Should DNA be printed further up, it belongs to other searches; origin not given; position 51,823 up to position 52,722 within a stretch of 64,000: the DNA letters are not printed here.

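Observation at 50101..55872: Giant repeat-rich secreted protein with C-terminal Cys/His domain, followed by two tandemly duplicated secreted paralogs; polymorphic-toxin/immunity-like locus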

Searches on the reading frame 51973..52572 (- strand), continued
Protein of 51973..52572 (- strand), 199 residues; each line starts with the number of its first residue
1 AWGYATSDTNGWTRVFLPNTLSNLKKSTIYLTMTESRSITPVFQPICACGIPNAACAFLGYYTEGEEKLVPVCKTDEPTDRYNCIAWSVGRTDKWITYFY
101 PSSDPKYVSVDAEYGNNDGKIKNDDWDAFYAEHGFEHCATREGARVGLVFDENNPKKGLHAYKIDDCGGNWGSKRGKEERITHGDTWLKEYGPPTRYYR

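Call 46: find_related_loci(query=A1, collection=genome_contigs, flank=6000)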
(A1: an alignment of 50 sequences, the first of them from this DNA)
Query A1 (162 aa) in genome_contigs; peptide patterns used: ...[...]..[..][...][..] (x = any residue, [..] = any of these).
102 stretches matched a pattern; 77 encode a relative of the query (tblastn E <= 1e-3); 77 distinct loci.
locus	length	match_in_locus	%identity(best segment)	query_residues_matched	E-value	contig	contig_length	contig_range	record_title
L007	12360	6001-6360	37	36-161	3e-15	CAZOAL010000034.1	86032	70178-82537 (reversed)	MAG TPA_asm: uncultured bacterium isolate SRP119689_co1_304 genome assembly, contig: NODE_263_length_86032_cov_25.616467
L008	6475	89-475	38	38-162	7e-15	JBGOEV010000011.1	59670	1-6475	MAG: Candidatus Thermosaccharophagus gerlachensis isolate 3300020139_22 Ga0197143_1000279, whole genome shotgun sequence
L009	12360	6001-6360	36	36-161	1e-14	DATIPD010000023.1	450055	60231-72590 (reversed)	MAG TPA_asm: Pyrinomonadaceae bacterium isolate SMAG_U15841 k141_1044206, whole genome shotgun sequence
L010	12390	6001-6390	38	38-162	2e-13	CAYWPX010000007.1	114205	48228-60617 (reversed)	MAG TPA_asm: uncultured Planctomycetia bacterium isolate SRP278252_co2_234 genome assembly, contig: NODE_223_length_1142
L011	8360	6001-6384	38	41-161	4e-13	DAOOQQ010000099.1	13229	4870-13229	MAG TPA_asm: Candidatus Ozemobacteraceae bacterium isolate AMR_MDS_2567 NODE_5770_length_13229_cov_9.041142, whole genom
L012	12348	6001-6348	35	45-162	8e-13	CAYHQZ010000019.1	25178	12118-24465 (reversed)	MAG TPA_asm: uncultured Planctomycetia bacterium isolate ERP119705_co14_256 genome assembly, contig: NODE_1660_length_25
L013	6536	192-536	36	44-162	1e-12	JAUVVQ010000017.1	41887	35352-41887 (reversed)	MAG: Phycisphaerae bacterium isolate CSMAG_1168 CSMAG_1168_k127_7045967_length_41887_cov_17.9998, whole genome shotgun s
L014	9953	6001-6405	34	38-162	1e-12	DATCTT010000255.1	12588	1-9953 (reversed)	MAG TPA_asm: Candidatus Ozemobacteraceae bacterium isolate SMAG_U7338 k141_3611, whole genome shotgun sequence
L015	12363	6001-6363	33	36-161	2e-11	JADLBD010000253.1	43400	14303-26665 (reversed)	MAG: Bryobacterales bacterium isolate SJ149 c_000001524977, whole genome shotgun sequence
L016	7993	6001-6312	33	36-146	4e-11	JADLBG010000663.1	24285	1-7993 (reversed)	MAG: Bryobacterales bacterium isolate SJ154 c_000001251853, whole genome shotgun sequence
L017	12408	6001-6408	31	41-162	2e-10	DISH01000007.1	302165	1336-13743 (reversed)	MAG TPA_asm: Candidatus Omnitrophica bacterium UBA6215 UBA6215_contig_1665, whole genome shotgun sequence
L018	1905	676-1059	34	38-162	2e-10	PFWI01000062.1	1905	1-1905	MAG: bacterium (Candidatus Ratteibacteria) CG_4_9_14_3_um_filter_41_21 CG_4_9_14_3_um_filter_150_scaffold_77166_c, whole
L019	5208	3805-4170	34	36-161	4e-10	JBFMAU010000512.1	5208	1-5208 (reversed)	MAG: Acidobacteriota bacterium isolate MAG146 MAG146_512, whole genome shotgun sequence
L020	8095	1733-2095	32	36-161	6e-10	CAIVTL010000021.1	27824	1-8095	candidate division WOR-3 bacterium isolate AlinenSedimentsD0_bin-1181 genome assembly, contig: bin-1181:021/755, whole g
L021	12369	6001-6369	34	34-162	8e-10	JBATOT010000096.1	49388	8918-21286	MAG: Ignavibacteriaceae bacterium isolate MFD10472_ilm_asm_bin18 k127_188040, whole genome shotgun sequence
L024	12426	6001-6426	32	38-162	4e-9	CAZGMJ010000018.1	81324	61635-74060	MAG TPA_asm: uncultured Pirellulales bacterium isolate binchicken_co17_417 genome assembly, contig: NODE_944_length_8132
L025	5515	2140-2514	32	45-162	9e-9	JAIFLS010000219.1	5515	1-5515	MAG: bacterium isolate bin_212 scaffold_29497, whole genome shotgun sequence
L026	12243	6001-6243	34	15-103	4e-8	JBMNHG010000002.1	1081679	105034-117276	MAG: Kiritimatiellia bacterium isolate SBF912LR0HQ0163 contig_24877, whole genome shotgun sequence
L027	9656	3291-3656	34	45-162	4e-8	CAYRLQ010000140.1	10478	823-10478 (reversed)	MAG TPA_asm: uncultured Nitrospiraceae bacterium isolate binchicken_co100_346 genome assembly, contig: NODE_10214_length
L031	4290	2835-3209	32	42-162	1e-7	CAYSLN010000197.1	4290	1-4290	MAG TPA_asm: uncultured Pirellulales bacterium isolate SRP214966_co2_139 genome assembly, contig: NODE_43472_length_4290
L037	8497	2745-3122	32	45-162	8e-7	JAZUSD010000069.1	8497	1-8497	MAG: Acutalibacteraceae bacterium isolate T1900044847_TS20190313.MAGScoT_cleanbin_000012 SGB_2987_k141_1069437, whole ge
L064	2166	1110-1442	25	42-161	6e-5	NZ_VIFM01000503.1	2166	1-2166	Myxococcus llanfairpwllgwyngyllgogerychwyrndrobwllllantysiliogogogochensis strain AM401 NODE_503_length_2166_cov_41.3703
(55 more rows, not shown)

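Call 61: search_protein_families(library=padloc, proteins=[window:51976-52461:-, P0107, L004:2687-3004:+, P0069], max_evalue=0.01)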
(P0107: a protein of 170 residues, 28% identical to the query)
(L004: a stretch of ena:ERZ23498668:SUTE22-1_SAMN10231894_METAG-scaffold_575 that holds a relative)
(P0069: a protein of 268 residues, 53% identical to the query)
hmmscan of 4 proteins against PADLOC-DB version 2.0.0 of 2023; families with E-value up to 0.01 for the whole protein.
window:51976-52461:- (162 aa): 0 families

P0107 (170 aa): 0 families

L004:2687-3004:+ (106 aa): 0 families

P0069 (268 aa): 0 families

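Call 67: search_solved_structures(query=A1, max_evalue=1, show_alignments=2)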
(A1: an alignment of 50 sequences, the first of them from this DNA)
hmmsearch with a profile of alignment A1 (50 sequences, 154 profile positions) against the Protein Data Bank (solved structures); distinct sequences matched with E-value up to 1: 27.
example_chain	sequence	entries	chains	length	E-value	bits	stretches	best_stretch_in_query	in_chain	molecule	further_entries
6cvn_D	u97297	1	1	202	0.0012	22.2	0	120-137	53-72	Microtubule-associated protein tau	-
6u08_B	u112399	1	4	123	0.099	15.9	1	59-134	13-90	DddI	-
7pqc_O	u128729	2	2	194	0.35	14.2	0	124-137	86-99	Isoform Tau-F of Microtubule-associated protein tau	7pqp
1jfj_A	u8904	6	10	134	0.37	14.1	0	67-96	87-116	CALCIUM-BINDING PROTEIN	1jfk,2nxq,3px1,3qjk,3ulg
8g54_A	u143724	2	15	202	0.42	13.9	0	124-137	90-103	Microtubule-associated protein tau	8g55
2m7n_A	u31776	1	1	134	0.43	13.9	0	67-96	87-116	Calcium-binding protein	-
9gg0_A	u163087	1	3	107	0.47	13.7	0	124-138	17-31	Isoform Tau-D of Microtubule-associated protein tau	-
9gg6_A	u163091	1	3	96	0.55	13.5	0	124-138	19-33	Isoform Tau-F of Microtubule-associated protein tau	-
8q92_A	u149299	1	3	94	0.55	13.5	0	124-138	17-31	Microtubule-associated protein tau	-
9gg1_A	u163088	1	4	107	0.58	13.5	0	124-138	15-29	Isoform Tau-D of Microtubule-associated protein tau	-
4b2s_A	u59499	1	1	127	0.64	13.3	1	94-152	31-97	COMPLEMENT FACTOR H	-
1i2r_A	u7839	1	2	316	0.66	13.3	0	48-91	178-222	TRANSALDOLASE B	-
6s2c_A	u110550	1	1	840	0.67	13.2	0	43-149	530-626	Capsid protein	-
6s2c_B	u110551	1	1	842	0.67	13.2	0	43-149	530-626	Capsid protein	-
10ij_A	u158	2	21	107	0.69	13.2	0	124-137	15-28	Microtubule-associated protein tau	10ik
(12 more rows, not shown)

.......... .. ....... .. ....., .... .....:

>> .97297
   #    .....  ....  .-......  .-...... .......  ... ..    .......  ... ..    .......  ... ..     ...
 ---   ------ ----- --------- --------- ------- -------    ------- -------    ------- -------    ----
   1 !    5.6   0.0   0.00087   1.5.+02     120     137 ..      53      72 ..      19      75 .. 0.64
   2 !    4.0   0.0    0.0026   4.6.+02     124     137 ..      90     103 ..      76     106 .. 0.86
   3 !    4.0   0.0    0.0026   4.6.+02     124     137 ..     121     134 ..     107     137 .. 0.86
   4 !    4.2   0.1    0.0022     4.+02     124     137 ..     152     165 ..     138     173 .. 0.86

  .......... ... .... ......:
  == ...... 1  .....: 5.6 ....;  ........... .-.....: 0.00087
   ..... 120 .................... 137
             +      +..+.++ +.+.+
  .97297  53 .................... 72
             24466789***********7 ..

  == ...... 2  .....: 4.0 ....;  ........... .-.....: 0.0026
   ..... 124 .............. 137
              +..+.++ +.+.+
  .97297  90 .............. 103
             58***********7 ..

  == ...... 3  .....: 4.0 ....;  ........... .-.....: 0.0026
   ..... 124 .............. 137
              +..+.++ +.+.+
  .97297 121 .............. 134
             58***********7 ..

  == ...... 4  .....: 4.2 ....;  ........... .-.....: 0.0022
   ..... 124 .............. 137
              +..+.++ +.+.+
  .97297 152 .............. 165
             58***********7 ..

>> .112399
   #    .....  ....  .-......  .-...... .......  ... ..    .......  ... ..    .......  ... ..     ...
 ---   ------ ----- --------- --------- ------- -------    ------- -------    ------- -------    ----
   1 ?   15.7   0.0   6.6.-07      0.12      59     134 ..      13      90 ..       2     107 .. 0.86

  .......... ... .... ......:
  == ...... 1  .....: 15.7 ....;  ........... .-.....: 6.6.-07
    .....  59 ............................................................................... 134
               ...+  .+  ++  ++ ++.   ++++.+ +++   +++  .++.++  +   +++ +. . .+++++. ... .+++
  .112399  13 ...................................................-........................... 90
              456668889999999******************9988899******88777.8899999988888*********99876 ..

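Call 72: find_related_loci(query=window:51976-52461:-, collection=metagenome_contigs, flank=6000)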
Query window:51976-52461:- (162 aa) in metagenome_contigs; peptide patterns used: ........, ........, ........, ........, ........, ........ (x = any residue, [..] = any of these).
70 stretches matched a pattern; 13 encode a relative of the query (tblastn E <= 1e-3); 13 distinct loci.
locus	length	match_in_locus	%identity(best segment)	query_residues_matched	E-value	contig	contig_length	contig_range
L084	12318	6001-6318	37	38-161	2e-13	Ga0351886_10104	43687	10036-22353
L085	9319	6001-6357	30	30-146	2e-8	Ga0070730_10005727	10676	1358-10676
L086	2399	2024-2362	29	21-147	1e-7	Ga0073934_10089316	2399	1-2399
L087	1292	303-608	31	38-146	1e-7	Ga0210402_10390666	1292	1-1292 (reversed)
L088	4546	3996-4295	29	38-146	3e-7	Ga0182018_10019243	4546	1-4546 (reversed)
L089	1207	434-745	30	38-147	2e-7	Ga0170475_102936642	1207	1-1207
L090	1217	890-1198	33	38-146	3e-7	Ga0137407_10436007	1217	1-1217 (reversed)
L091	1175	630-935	31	38-146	3e-7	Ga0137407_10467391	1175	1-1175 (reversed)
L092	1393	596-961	28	25-146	2e-6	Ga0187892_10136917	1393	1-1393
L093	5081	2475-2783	31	38-146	4e-6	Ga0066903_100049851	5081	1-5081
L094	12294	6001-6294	29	38-146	5e-6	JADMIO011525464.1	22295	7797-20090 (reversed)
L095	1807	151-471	27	34-146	3e-5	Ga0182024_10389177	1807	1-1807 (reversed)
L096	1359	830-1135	27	42-149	4e-5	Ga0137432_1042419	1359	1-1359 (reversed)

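Call 73: fold_search(model_id=the predicted structure, library=pdb)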
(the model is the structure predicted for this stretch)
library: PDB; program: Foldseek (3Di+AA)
matches with E <= 10: 235; with E <= 0.001: 0
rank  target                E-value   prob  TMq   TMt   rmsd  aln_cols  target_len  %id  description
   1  8ssm_A                1.3e-01  0.60  0.34  0.38   5.2       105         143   12  Citrobacter rodentium contact dependent growth inhibition (CDI) toxin (CdiA-CT) and immunity (CdiI) complex (released 2024-05-15)
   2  8ssk_B                2.2e-01  0.25  0.36  0.23  10.7       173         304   12  Citrobacter rodentium contact dependent growth inhibition (CDI) entry and toxin (CdiA-CT) domains (released 2024-05-15)
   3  9l5u_A                2.4e-01  0.47  0.35  0.39   5.2       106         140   14  Papain-like cysteine protease toxin/immunity pair (released 2025-06-04)
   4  8ssk_A                2.6e-01  0.41  0.33  0.20   5.4       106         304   12  Citrobacter rodentium contact dependent growth inhibition (CDI) entry and toxin (CdiA-CT) domains (released 2024-05-15)
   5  8ssk_D                3.1e-01  0.33  0.32  0.20   5.5       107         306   13  Citrobacter rodentium contact dependent growth inhibition (CDI) entry and toxin (CdiA-CT) domains (released 2024-05-15)
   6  8ssk_C                4.0e-01  0.20  0.38  0.24  10.1       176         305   11  Citrobacter rodentium contact dependent growth inhibition (CDI) entry and toxin (CdiA-CT) domains (released 2024-05-15)
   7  6cpm_C                4.8e-01  0.21  0.22  0.12   5.6        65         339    9  Structure of the USP15 deubiquitinase domain in complex with a third-generation inhibitory Ubv (released 2019-01-23)
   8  6gha                  5.8e-01  0.30  0.24  0.13   4.8        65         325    8  USP15 catalytic domain structure (released 2018-09-26)
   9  6ml1_B                5.8e-01  0.23  0.22  0.13   4.9        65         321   11  Structure of the USP15 deubiquitinase domain in complex with an affinity-matured inhibitory Ubv (released 2019-01-23)
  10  6cpm_D                6.2e-01  0.28  0.23  0.13   4.8        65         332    8  Structure of the USP15 deubiquitinase domain in complex with a third-generation inhibitory Ubv (released 2019-01-23)
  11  6crn_A                6.2e-01  0.28  0.24  0.13   5.0        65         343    8  Structure of the USP15 deubiquitinase domain in complex with a high-affinity first-generation Ubv (released 2019-01-23)
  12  9l5u_B                7.0e-01  0.28  0.32  0.36   4.9        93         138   14  Papain-like cysteine protease toxin/immunity pair (released 2025-06-04)
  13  6crn_D                7.0e-01  0.25  0.24  0.13   5.0        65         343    8  Structure of the USP15 deubiquitinase domain in complex with a high-affinity first-generation Ubv (released 2019-01-23)
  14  6ml1_A                7.4e-01  0.28  0.24  0.13   4.4        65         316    8  Structure of the USP15 deubiquitinase domain in complex with an affinity-matured inhibitory Ubv (released 2019-01-23)
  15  6crn_C                7.4e-01  0.21  0.22  0.12   5.2        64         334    5  Structure of the USP15 deubiquitinase domain in complex with a high-affinity first-generation Ubv (released 2019-01-23)
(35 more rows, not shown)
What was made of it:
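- Closest known: Cpe1-Cpi1. Same: These are the top Foldseek neighbours (call 73).
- The top Foldseek hits are CdiA-CT 8ssm and the papain-like toxin/immunity pair 9l5u, but they are non-significant (call 73).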

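Call 78: search_protein_families(library=pfam, proteins=[L011:1678-6396:+, L014:1690-6420:+, L012:4435-6354:+, L024:4435-6426:+, L025:238-2514:+, L027:1689-3656:+, L031:1467-3209:+, L037:1386-3128:+, L026:4900-6252:+, L010:5251-6396:+], max_evalue=0.001)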
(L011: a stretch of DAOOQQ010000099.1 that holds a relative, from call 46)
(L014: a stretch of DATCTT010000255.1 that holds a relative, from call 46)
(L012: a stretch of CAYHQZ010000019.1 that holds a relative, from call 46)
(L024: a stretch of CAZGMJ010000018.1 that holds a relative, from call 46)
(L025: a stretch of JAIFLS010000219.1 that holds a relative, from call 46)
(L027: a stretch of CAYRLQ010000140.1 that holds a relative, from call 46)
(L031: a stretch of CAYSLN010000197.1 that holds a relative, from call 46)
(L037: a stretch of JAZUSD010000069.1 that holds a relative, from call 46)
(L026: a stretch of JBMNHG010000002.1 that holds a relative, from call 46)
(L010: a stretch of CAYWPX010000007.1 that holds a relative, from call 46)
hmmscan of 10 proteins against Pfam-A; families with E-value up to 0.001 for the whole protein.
L011:1678-6396:+ (1573 aa): 1 family
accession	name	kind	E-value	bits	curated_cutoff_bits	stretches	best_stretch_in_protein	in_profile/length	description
PF24738.1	DUF7689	-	3.1e-14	54.1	22.6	1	1438-1570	2-118/118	Domain of unknown function (DUF7689)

L014:1690-6420:+ (1577 aa): 1 family
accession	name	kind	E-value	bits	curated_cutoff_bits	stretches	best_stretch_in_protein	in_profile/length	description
PF24738.1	DUF7689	-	3.8e-12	47.4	22.6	1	1437-1571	2-117/118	Domain of unknown function (DUF7689)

L012:4435-6354:+ (640 aa): 4 families
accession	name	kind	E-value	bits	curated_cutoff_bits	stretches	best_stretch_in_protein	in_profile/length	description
PF18911.6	PKD_4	-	7.7e-21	74.4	27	1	215-302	1-85/85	PKD domain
PF24738.1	DUF7689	-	2.3e-17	64.2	22.6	1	515-637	2-117/118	Domain of unknown function (DUF7689)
PF00801.26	PKD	-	1.9e-15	57.1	23.5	1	222-294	4-73/80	PKD domain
PF22352.2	K319L-like_PKD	-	2.6e-09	37.4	27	1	235-302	14-84/84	K319L-like, PKD domain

L024:4435-6426:+ (664 aa): 3 families
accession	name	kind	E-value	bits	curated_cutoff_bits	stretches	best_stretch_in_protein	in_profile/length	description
PF24738.1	DUF7689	-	4.7e-11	43.9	22.6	1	522-663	2-117/118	Domain of unknown function (DUF7689)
PF00801.26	PKD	-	0.00024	21.5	23.5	0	86-139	31-68/80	PKD domain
PF18911.6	PKD_4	-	0.00047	20.6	27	0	83-140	33-72/85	PKD domain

L025:238-2514:+ (759 aa): 1 family
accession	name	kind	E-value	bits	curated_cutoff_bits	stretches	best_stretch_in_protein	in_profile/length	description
PF24738.1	DUF7689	-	9.4e-13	49.3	22.6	1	634-758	9-117/118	Domain of unknown function (DUF7689)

L027:1689-3656:+ (656 aa): 1 family
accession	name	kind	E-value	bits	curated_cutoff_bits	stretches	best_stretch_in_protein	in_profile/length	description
PF24738.1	DUF7689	-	8.5e-13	49.5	22.6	1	534-656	9-118/118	Domain of unknown function (DUF7689)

L031:1467-3209:+ (581 aa): 1 family
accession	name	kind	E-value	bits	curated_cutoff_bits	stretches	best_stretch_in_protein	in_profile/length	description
PF24738.1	DUF7689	-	7.8e-15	56.1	22.6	1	456-581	6-118/118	Domain of unknown function (DUF7689)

L037:1386-3128:+ (581 aa): 1 family
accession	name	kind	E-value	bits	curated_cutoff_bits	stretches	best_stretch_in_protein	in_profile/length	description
PF24738.1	DUF7689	-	5.4e-10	40.5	22.6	1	447-578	3-117/118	Domain of unknown function (DUF7689)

L026:4900-6252:+ (451 aa): 1 family
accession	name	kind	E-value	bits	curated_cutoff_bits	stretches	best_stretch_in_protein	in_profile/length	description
PF24738.1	DUF7689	-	0.00014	22.9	22.6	1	395-439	7-44/118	Domain of unknown function (DUF7689)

L010:5251-6396:+ (382 aa): 1 family
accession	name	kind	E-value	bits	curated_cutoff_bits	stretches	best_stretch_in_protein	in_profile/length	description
PF24738.1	DUF7689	-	1.7e-14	54.9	22.6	1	250-380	2-118/118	Domain of unknown function (DUF7689)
